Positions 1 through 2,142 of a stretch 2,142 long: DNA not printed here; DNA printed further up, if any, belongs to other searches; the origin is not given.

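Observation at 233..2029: A 598-codon minus-strand ORF that the supplied ORF track does not list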

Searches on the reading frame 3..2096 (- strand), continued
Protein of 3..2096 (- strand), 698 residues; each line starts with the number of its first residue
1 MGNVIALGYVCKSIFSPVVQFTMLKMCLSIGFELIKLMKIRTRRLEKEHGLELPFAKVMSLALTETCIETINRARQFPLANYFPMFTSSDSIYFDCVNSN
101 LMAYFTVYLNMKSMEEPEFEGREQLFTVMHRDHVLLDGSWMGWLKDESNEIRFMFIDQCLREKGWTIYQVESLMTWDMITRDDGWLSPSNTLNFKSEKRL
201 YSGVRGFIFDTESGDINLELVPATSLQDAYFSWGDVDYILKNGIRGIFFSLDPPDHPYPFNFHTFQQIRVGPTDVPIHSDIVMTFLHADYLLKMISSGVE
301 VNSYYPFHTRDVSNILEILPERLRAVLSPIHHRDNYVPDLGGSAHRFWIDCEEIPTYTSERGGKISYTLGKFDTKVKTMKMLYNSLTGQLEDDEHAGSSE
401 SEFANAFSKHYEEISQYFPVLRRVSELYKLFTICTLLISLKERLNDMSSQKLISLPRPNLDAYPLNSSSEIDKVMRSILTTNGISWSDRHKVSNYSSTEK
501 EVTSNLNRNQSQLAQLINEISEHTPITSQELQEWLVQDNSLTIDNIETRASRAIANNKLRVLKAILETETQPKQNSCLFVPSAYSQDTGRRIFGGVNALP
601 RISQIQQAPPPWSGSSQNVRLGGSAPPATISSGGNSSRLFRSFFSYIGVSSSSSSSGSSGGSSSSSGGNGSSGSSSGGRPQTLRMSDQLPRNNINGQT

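Call 36: predict_structure(alignment_id=A1)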
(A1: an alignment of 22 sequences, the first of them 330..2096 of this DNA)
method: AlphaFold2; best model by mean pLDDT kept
length: 589 residues; sequences in the alignment: 22
mean_pLDDT: 74.1   pTM: 0.65
mean pLDDT of the five models: 74.1, 73.8, 72.0, 70.4, 67.6
residues with pLDDT >= 90: 145; 70-90: 217; 50-70: 166; < 50: 61
segments of 3 or more residues with pLDDT < 50: 1-5, 78-87, 119-123, 450-459, 558-576, 586-589
pLDDT, mean of each block of 10 residues (from residue 1): 50 54 60 65 68 56 61 52 45 53 68 61 61 77 71 80 86 92 85 84 94 86 93 92 87 67 77 84 94 91 89 90 92 74 80 93 91 92 77 81 94 95 97 91 65 46 66 82 84 83 77 68 60 60 51 49 41 52 57
secondary structure, 60 per line:
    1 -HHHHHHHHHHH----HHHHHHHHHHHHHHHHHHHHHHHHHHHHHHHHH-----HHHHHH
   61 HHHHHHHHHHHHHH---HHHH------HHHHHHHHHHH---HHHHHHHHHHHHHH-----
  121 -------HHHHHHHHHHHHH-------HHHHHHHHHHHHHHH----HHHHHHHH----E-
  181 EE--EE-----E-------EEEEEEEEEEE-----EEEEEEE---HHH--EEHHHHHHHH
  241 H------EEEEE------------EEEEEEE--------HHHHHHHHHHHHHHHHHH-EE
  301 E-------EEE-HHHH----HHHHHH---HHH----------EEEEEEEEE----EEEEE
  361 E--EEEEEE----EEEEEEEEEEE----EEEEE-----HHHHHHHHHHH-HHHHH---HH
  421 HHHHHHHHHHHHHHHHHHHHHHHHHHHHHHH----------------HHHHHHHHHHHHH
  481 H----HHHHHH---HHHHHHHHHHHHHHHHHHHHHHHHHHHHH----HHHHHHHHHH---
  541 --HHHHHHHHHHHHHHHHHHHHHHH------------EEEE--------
elements in order: H2-12 H17-49 H55-74 H78-81 H88-98 H102-115 H128-140 H148-162 H167-174 E200-210 E216-222 H233-241 E248-252 E265-271 H280-297 E299-301 E309-311 H313-316 H321-326 E343-351 E356-361 E364-369 E374-384 E389-393 H399-409 H411-415 H419-451 H468-481 H486-491 H495-523 H528-537 H543-565 E578-581

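Call 42: fold_search(model_id=the predicted structure, library=pdb)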
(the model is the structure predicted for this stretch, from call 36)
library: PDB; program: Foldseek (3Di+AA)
matches with E <= 10: 95; with E <= 0.001: 0
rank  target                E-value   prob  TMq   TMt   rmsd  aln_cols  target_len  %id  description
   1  9ygu_A7               6.9e-01  0.03  0.09  0.10  50.0       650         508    9  Flagella filament structure in H. pylori composed of flagellin FlaA (released 2026-02-25)
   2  8q0e_B                1.1e+00  0.03  0.08  0.14  23.6       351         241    8  Crystal Structure of the N-terminal Domain of Variant Surface Glycoprotein 545 (VSG545) of Trypanosome brucei brucei L (released 2023-09-13)
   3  4i0u_F                1.6e+00  0.02  0.08  0.12  34.5       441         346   10  Improved structure of Thermotoga maritima CorA at 2.7 A resolution (released 2013-03-06)
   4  8q0p_E                1.7e+00  0.04  0.07  0.13  19.1       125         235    8  Crystal Structure of an N-terminal Domain of Variant Surface Glycoprotein 21 (VSG21) of Trypanosome brucei brucei List (released 2023-09-13)
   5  5uwa_A                1.8e+00  0.06  0.05  0.14  17.5       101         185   12  Structure of E. coli phospholipid binding protein MlaC (released 2017-04-12)
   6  8tmd_E                1.8e+00  0.03  0.09  0.13  33.8       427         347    8  Cryo-EM structure of CorA in complex with conformation-specific synthetic antibody C18 and 100 uM MgCl2, State MG0.1-1 (released 2025-02-12)
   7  8q0e_A                2.0e+00  0.01  0.08  0.13  26.1       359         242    9  Crystal Structure of the N-terminal Domain of Variant Surface Glycoprotein 545 (VSG545) of Trypanosome brucei brucei L (released 2023-09-13)
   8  8q0p_A                2.2e+00  0.09  0.07  0.14  16.9       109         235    7  Crystal Structure of an N-terminal Domain of Variant Surface Glycoprotein 21 (VSG21) of Trypanosome brucei brucei List (released 2023-09-13)
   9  9jqr_B                2.3e+00  0.05  0.05  0.11  30.2       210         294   13  Cryo-EM structure of the Vgamma9Vdelta2 TCR-engaged BTN3A1-BTN3A2-BTN2A1 complex (released 2025-06-18)
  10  6gki_A                2.4e+00  0.05  0.05  0.14  16.9        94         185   11  Structure of E coli MlaC in Variously Loaded States (released 2019-04-17)
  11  8q0p_B                2.5e+00  0.03  0.06  0.13  17.8       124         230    9  Crystal Structure of an N-terminal Domain of Variant Surface Glycoprotein 21 (VSG21) of Trypanosome brucei brucei List (released 2023-09-13)
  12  5cwm                  2.6e+00  0.13  0.11  0.23  12.5       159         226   14  Crystal structure of de novo designed helical repeat protein DHR64 (released 2015-12-16)
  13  8zhr_E                2.9e+00  0.05  0.06  0.12  29.0       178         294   12  Cryo-EM structure of the full-length pAg-bound BTN2A1-BTN3A1-BTN3A2 complex (released 2025-11-26)
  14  8q0p_D                2.9e+00  0.04  0.07  0.14  18.4       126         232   10  Crystal Structure of an N-terminal Domain of Variant Surface Glycoprotein 21 (VSG21) of Trypanosome brucei brucei List (released 2023-09-13)
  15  9lgg_D                3.0e+00  0.08  0.04  0.09  18.2        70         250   11  Crystal structure of the human MuSK(Ig3_Fz)/L1 peptide complex (released 2025-12-03)
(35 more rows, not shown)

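Call 88: list_cluster_members(proteins=[P0010, P0014, P0020, P0025, P0057, P0065, P0099, P0119, P0130, P0072])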
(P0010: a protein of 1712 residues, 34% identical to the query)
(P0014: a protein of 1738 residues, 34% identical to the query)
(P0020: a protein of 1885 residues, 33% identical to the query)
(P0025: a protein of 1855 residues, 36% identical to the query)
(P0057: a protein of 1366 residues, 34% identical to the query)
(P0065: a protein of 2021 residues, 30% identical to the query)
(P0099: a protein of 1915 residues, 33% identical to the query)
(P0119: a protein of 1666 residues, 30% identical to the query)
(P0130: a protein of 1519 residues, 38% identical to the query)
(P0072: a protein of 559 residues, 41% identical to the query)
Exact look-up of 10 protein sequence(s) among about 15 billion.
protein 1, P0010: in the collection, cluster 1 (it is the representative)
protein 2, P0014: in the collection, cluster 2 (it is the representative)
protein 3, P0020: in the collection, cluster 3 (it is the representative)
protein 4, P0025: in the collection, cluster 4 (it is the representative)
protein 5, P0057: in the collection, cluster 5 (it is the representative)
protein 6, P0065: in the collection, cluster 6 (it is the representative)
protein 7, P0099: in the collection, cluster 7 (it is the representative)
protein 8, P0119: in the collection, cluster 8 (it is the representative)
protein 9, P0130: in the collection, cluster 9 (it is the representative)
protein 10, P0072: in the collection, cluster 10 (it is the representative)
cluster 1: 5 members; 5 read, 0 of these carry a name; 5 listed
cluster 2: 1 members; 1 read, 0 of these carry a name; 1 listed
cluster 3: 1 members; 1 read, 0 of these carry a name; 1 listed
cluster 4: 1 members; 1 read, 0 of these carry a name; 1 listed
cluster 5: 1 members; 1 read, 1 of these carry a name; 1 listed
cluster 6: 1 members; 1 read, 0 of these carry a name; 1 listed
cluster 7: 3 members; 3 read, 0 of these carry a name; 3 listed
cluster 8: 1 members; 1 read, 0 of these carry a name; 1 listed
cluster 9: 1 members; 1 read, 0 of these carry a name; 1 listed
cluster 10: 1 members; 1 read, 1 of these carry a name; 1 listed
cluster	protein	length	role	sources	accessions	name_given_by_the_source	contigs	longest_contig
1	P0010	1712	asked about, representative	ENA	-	-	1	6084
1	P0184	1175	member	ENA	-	-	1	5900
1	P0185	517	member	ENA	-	-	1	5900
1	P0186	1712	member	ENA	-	-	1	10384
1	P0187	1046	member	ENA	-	-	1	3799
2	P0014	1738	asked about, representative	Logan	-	-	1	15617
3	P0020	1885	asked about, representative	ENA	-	-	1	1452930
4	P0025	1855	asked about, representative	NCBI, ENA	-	-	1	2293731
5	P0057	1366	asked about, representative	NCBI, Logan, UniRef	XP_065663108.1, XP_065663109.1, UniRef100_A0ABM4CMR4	uncharacterized protein LOC136085713 [Hydra vulgaris] | Uncharacterized protein LOC136085713 n=1 Tax=Hydra vulgaris TaxID=6087 ...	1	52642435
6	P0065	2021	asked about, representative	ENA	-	-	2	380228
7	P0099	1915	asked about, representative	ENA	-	-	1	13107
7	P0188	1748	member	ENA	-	-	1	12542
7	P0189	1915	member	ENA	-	-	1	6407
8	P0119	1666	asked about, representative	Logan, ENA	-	-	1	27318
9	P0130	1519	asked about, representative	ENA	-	-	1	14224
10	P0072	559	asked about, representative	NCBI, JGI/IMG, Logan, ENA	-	hypothetical protein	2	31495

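Call 93: search_protein_families(library=padloc, proteins=[window:3-2096:-], max_evalue=0.01)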
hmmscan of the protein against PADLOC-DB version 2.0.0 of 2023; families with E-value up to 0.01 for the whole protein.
window:3-2096:- (698 aa): 1 family
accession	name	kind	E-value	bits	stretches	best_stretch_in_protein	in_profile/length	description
PDLC03923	MkoB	-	0.005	13.8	1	391-597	145-310/454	-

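Call 99: search_protein_families(library=pfam, alignment_id=A5, max_evalue=0.001)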
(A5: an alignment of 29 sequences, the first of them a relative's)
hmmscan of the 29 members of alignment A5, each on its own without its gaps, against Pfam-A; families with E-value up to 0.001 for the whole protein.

A. member 1, P0007 (1755 aa): 2 families
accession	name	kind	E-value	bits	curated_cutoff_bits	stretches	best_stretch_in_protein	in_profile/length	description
PF00226.36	DnaJ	-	1.9e-12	47.5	27.8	1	10-68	1-63/63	DnaJ domain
PF01363.27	FYVE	-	1.8e-06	28.4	27.8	1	289-343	7-65/67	FYVE zinc finger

B. families by the number of members that match (of 29 scanned): 5 families
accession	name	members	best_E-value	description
PF01363.27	FYVE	21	3e-14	FYVE zinc finger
PF00226.36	DnaJ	20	5.9e-23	DnaJ domain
PF01541.30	GIY-YIG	4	3.8e-08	GIY-YIG catalytic domain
PF15545.11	Ntox8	1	1.6e-20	Bacterial toxin 8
PF25068.1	ARM_TT21_4th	1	0.00017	Tetratricopeptide repeat protein 21 forth ARM domain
